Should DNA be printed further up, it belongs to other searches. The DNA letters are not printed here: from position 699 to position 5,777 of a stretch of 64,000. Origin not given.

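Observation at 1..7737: Chaperone plus DUF4402/spore-coat-U-like pilin operon where a giant T9SS cargo sits in the usher position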

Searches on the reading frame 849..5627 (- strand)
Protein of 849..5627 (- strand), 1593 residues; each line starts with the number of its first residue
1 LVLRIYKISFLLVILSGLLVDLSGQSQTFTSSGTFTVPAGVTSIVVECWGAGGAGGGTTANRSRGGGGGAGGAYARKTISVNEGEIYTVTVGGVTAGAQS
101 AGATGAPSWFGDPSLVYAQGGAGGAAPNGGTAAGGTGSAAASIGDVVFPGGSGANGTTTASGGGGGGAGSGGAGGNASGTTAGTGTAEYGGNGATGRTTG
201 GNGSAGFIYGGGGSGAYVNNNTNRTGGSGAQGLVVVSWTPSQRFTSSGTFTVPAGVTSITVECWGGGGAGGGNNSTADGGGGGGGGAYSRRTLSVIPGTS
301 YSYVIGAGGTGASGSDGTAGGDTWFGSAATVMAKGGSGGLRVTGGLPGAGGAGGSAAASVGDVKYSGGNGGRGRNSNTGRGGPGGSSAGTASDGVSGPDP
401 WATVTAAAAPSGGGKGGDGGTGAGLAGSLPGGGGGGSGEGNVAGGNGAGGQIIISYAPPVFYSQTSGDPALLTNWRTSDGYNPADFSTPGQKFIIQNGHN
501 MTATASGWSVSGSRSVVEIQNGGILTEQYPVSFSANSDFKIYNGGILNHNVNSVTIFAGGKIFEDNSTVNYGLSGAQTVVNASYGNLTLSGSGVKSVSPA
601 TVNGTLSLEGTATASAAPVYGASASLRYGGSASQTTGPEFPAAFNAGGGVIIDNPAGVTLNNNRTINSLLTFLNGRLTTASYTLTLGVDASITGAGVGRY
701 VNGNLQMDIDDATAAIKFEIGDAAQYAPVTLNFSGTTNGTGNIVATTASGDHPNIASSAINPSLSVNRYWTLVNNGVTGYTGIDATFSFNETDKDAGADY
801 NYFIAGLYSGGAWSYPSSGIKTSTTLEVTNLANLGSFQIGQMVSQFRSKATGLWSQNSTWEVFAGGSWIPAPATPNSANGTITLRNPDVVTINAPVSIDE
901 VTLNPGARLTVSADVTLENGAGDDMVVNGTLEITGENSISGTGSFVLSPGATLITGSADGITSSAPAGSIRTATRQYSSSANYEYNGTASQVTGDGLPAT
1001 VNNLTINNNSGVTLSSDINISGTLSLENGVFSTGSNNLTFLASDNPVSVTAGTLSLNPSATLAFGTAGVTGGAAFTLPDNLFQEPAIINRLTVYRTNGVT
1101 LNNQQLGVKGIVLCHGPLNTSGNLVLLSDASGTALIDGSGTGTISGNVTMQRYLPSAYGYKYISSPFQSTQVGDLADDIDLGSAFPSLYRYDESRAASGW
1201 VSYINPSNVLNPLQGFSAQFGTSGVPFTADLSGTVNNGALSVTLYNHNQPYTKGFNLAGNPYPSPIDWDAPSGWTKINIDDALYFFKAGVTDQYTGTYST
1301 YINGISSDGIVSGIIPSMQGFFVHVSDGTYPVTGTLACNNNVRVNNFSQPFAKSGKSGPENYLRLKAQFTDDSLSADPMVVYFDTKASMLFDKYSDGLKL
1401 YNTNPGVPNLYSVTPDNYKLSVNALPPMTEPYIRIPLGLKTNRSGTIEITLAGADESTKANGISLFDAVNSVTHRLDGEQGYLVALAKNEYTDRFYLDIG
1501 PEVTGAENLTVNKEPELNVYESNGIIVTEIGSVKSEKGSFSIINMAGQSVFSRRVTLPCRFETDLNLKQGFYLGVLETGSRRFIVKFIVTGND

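Call 4: search_protein_families(library=pfam, proteins=[window:849-5627:-], max_evalue=1)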
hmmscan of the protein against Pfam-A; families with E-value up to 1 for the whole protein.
window:849-5627:- (1593 aa): 4 families
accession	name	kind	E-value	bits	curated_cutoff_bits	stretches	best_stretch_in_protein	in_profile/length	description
PF21722.4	Gly_rich_2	-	2.2e-26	93.7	24.3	2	245-456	1-225/226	Glycine-rich domain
PF06280.18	fn3_5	-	0.069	14.3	27.6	1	878-937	40-102/112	Fn3-like domain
PF04390.17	LptE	-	0.21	12.7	23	0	653-709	38-86/118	Lipopolysaccharide-assembly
PF01780.25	Ribosomal_L37ae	-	0.3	11.7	21.9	1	845-877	43-75/85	Ribosomal L37ae protein family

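Call 6: search_protein_families(library=ncbifam, proteins=[window:849-5627:-], max_evalue=1)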
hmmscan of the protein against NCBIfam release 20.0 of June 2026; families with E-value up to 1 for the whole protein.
window:849-5627:- (1593 aa): 1 family
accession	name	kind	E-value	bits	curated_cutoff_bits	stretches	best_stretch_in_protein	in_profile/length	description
TIGR04183.1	Por_Secre_tail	domain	0.0063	16.5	23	1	1528-1589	11-71/72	T9SS type A sorting domain-containing protein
